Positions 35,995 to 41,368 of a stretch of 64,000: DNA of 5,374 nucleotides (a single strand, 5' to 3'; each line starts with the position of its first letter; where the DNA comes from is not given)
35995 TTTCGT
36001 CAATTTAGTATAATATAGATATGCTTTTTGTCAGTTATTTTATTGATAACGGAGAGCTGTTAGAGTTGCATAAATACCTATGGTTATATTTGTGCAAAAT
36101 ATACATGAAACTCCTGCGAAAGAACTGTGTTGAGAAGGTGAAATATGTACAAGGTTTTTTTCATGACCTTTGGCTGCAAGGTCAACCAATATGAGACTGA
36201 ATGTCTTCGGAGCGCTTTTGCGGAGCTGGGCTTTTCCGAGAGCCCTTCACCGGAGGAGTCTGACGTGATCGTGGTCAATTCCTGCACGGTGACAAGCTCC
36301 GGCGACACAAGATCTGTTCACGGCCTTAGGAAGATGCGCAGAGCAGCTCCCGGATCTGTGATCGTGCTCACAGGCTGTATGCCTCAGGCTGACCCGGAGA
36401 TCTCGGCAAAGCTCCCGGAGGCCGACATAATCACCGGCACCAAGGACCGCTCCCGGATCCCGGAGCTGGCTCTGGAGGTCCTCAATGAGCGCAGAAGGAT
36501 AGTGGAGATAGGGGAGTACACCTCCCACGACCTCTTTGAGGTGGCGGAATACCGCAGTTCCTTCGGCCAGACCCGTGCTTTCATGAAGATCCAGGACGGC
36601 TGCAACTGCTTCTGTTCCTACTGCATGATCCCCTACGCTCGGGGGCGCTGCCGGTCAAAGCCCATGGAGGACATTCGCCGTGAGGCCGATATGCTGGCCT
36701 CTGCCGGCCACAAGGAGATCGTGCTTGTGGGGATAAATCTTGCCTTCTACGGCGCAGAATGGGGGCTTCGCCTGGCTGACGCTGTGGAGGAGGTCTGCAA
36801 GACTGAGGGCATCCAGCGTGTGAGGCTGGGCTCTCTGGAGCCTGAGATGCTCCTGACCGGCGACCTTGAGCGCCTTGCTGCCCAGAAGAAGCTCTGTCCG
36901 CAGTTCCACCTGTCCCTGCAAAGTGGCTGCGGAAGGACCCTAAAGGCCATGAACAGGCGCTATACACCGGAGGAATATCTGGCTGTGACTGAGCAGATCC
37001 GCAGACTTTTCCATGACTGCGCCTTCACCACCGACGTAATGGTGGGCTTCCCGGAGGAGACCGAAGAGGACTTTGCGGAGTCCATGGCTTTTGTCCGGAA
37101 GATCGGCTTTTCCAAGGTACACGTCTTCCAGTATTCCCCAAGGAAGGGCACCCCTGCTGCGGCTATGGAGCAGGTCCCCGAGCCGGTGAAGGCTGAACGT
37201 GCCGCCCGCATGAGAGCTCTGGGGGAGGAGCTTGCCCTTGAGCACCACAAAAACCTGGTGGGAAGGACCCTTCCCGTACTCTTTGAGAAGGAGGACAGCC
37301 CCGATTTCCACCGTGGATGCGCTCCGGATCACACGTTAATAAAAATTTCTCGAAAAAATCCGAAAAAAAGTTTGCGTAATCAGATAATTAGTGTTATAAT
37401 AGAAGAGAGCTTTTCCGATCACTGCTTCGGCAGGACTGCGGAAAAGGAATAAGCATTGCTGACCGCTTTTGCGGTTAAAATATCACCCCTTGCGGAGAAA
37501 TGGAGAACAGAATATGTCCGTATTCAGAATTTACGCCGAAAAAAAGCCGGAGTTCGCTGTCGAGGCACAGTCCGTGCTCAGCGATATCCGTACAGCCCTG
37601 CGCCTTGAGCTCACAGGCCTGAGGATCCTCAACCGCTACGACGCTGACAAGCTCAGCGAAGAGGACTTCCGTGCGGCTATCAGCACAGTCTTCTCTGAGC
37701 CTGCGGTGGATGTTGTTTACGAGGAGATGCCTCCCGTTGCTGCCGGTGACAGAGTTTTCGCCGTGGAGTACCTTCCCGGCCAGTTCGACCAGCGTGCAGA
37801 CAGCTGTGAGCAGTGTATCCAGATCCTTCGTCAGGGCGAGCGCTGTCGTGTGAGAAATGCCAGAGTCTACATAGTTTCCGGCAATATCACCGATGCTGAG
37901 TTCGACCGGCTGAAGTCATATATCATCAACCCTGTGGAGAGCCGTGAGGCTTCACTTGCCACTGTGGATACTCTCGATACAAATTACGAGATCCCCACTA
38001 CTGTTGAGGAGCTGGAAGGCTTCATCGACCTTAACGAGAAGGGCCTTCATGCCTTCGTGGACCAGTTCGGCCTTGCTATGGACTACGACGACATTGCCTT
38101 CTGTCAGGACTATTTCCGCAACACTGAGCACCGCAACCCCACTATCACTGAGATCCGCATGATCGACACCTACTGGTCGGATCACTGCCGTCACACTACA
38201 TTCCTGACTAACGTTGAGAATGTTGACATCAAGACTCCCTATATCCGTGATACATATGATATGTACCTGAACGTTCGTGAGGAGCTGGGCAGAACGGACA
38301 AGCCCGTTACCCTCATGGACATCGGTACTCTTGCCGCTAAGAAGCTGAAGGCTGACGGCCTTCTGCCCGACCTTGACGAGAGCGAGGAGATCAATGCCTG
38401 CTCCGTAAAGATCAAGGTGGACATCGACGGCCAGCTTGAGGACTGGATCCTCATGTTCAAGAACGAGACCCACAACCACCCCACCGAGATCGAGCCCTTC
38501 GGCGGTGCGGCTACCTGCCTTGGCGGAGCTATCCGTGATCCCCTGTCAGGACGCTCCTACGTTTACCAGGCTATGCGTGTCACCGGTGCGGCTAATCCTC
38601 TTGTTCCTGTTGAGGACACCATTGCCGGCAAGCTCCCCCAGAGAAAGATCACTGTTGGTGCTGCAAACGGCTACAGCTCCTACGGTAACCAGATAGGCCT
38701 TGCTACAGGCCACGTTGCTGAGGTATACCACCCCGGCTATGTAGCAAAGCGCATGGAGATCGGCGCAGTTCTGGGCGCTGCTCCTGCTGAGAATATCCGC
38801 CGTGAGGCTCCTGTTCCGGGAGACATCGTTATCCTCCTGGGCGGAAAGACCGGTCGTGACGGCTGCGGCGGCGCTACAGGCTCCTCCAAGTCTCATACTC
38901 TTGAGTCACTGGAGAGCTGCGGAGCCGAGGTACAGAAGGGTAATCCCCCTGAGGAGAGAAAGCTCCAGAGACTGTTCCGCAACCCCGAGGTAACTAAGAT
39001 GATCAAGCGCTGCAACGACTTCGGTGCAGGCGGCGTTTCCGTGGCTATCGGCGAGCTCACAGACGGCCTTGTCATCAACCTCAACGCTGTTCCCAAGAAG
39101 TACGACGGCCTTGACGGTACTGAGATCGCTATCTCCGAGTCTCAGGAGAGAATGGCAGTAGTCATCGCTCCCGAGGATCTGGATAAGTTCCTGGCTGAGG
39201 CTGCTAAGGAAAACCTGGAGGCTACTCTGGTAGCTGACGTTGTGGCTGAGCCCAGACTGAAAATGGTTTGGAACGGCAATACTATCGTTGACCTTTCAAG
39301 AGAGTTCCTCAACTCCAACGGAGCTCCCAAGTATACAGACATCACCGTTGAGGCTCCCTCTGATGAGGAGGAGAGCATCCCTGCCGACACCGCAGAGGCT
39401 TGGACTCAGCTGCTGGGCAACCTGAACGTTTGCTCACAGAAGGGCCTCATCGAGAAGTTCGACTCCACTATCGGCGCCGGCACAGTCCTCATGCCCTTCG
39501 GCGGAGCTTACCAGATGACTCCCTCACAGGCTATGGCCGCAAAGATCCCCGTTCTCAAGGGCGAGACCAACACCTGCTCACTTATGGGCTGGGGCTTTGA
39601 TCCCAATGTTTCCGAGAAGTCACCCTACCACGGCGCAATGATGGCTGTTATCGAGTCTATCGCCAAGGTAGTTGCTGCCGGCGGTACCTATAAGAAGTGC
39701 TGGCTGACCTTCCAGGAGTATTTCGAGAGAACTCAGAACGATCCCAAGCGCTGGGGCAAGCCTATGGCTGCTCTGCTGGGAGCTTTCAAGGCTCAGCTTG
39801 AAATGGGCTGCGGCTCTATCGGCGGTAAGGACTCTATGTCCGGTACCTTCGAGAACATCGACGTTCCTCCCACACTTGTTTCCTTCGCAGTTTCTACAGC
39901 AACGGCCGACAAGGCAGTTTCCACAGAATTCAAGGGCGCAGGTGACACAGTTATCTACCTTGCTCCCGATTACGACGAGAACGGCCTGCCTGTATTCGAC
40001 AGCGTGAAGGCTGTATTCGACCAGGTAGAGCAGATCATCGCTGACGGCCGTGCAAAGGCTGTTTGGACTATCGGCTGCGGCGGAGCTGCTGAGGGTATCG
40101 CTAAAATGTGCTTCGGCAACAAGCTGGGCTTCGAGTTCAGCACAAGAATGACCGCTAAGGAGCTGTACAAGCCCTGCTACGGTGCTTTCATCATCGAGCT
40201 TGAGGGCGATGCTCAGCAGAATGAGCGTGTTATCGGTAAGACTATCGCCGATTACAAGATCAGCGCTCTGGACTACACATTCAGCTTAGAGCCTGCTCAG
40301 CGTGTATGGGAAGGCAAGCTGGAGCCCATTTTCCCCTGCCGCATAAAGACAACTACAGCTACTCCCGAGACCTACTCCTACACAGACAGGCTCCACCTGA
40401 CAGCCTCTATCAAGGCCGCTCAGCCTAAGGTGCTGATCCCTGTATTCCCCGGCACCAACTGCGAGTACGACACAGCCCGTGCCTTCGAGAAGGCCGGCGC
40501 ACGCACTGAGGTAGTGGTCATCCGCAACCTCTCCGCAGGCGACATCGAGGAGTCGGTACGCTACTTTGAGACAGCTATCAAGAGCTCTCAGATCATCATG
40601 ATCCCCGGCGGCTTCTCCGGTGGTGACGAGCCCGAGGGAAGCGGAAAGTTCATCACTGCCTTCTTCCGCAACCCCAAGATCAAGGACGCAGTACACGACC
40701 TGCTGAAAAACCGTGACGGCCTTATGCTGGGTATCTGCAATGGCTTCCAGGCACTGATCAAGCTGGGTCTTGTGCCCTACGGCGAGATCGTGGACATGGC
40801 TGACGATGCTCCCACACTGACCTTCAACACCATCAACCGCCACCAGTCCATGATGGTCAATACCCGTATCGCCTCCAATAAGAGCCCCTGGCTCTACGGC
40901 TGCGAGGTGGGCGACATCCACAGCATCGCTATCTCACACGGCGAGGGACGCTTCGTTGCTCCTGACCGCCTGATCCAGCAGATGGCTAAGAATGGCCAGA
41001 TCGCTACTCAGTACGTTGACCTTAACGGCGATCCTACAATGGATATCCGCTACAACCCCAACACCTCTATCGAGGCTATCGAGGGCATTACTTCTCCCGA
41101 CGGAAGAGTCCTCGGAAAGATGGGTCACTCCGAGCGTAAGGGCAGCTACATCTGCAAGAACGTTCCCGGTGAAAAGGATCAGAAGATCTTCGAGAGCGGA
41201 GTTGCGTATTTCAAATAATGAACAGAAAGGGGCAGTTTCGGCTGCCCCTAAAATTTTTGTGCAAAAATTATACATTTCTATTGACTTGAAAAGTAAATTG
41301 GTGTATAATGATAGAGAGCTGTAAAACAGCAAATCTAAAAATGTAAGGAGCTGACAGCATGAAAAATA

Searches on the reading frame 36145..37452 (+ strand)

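Call 26: search_protein_families(library=pfam, proteins=[window:36145-37452:+], max_evalue=0.001)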
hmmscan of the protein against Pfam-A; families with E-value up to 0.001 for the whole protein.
window:36145-37452:+ (435 aa): 2 families
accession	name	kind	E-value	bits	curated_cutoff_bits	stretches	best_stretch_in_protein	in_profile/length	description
PF04055.27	Radical_SAM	-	1.8e-24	87.2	29.5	1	148-316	2-165/166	Radical SAM superfamily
PF00919.26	UPF0004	-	3.6e-23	81.8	27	1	3-98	1-98/98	Uncharacterized protein family UPF0004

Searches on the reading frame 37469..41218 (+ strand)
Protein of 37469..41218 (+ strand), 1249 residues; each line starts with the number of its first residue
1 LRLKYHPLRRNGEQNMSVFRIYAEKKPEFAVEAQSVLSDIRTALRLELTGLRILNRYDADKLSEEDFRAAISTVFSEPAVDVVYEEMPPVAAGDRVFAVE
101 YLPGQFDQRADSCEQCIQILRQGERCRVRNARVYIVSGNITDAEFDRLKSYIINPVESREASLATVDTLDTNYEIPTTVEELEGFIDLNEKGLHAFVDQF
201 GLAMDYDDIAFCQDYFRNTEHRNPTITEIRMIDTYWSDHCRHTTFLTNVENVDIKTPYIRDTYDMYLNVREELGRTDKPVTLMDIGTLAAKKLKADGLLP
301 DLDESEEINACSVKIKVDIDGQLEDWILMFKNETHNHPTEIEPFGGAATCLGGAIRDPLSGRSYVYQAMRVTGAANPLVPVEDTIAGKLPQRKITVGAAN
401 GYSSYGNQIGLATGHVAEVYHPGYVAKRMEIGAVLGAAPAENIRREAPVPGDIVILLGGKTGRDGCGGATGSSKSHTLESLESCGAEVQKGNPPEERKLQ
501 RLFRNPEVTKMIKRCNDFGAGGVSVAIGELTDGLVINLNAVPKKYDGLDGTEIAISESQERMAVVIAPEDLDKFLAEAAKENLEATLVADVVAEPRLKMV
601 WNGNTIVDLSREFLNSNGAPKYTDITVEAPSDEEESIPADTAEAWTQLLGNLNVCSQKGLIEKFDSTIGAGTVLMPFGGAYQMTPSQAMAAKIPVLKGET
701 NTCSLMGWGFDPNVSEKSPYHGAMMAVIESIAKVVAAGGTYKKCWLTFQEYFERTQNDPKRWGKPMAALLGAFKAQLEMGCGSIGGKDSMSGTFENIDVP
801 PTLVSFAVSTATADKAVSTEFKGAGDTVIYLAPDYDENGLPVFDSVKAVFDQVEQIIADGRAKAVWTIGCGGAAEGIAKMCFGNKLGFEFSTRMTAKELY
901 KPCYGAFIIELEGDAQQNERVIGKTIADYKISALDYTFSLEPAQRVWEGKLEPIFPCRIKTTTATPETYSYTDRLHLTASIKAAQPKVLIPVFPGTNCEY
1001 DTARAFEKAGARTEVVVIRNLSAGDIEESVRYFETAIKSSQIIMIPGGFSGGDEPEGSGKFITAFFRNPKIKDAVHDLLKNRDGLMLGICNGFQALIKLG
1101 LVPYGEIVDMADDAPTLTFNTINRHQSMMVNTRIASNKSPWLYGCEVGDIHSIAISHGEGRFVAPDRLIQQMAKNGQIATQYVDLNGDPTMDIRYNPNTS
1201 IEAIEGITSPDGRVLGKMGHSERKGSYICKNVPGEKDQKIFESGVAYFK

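Call 26: search_protein_families(library=pfam, proteins=[window:37469-41218:+], max_evalue=0.001)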
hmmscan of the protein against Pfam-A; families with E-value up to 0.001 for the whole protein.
window:37469-41218:+ (1249 aa): 4 families
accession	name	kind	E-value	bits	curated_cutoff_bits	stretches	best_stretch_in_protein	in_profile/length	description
PF13507.12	GATase_5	-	1.8e-85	286.6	27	1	985-1248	1-260/260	CobB/CobQ-like glutamine amidotransferase domain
PF02769.27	AIRS_C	-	1.6e-26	93.8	23.1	1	450-601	2-155/156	AIR synthase related protein, C-terminal domain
PF18072.6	FGAR-AT_linker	-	2.5e-10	41.1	26.6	1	199-242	7-49/50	Formylglycinamide ribonucleotide amidotransferase linker domain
PF00586.29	AIRS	-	0.00094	20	24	0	325-360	12-49/112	AIR synthase related protein, N-terminal domain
